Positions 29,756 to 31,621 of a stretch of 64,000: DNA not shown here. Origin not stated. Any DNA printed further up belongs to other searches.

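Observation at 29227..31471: Soluble histidine kinase with a flavodiiron/ODP-like di-iron domain, attached to the heme d1 / nirS-norCB cluster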

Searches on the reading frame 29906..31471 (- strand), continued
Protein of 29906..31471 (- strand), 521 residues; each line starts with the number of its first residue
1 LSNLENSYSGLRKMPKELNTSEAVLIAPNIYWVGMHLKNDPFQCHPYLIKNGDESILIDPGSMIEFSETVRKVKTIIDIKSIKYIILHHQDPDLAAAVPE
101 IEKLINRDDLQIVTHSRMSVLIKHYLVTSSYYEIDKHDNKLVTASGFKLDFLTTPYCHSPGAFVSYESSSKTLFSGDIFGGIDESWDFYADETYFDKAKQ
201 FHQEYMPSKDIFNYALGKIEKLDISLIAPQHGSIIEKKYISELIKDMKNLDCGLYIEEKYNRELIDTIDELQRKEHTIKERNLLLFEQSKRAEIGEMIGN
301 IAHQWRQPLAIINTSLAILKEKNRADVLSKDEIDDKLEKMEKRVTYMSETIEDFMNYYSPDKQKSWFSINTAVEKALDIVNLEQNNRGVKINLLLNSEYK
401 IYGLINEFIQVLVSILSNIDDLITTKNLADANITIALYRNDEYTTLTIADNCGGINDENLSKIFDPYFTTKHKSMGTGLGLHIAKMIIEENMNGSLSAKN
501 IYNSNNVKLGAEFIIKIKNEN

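Call 74: find_encoding_contigs(protein=P0395, flank=10000, max_places=2)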
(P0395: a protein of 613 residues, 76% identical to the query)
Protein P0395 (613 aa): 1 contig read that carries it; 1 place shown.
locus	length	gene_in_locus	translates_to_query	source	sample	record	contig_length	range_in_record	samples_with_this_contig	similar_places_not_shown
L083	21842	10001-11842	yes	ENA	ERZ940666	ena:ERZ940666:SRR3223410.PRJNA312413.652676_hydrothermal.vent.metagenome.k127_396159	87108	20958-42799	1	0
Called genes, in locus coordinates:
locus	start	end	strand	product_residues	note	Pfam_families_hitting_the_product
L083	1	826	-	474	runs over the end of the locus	PF05222:AlaDh_PNT_N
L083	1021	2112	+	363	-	PF00990:GGDEF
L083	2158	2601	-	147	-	PF00042:Globin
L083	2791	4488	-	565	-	PF02690:Na_Pi_cotrans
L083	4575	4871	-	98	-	-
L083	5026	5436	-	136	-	-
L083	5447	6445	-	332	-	PF22451:NirdL-like_HTH, PF17805:AsnC_trans_reg2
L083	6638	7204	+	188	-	PF13241:NAD_binding_7, PF14824:Sirohm_synth_M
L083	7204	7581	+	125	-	-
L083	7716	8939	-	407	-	PF07690:MFS_1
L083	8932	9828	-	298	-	PF02885:Glycos_trans_3N, PF00591:Glycos_transf_3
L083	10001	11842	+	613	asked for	PF00753:Lactamase_B, PF19583:ODP, PF13426:PAS_9, PF02518:HATPase_c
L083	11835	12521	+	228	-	PF00072:Response_reg, PF00486:Trans_reg_C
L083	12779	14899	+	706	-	PF03477:ATP-cone, PF13597:NRDD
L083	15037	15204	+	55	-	PF13597:NRDD (weak)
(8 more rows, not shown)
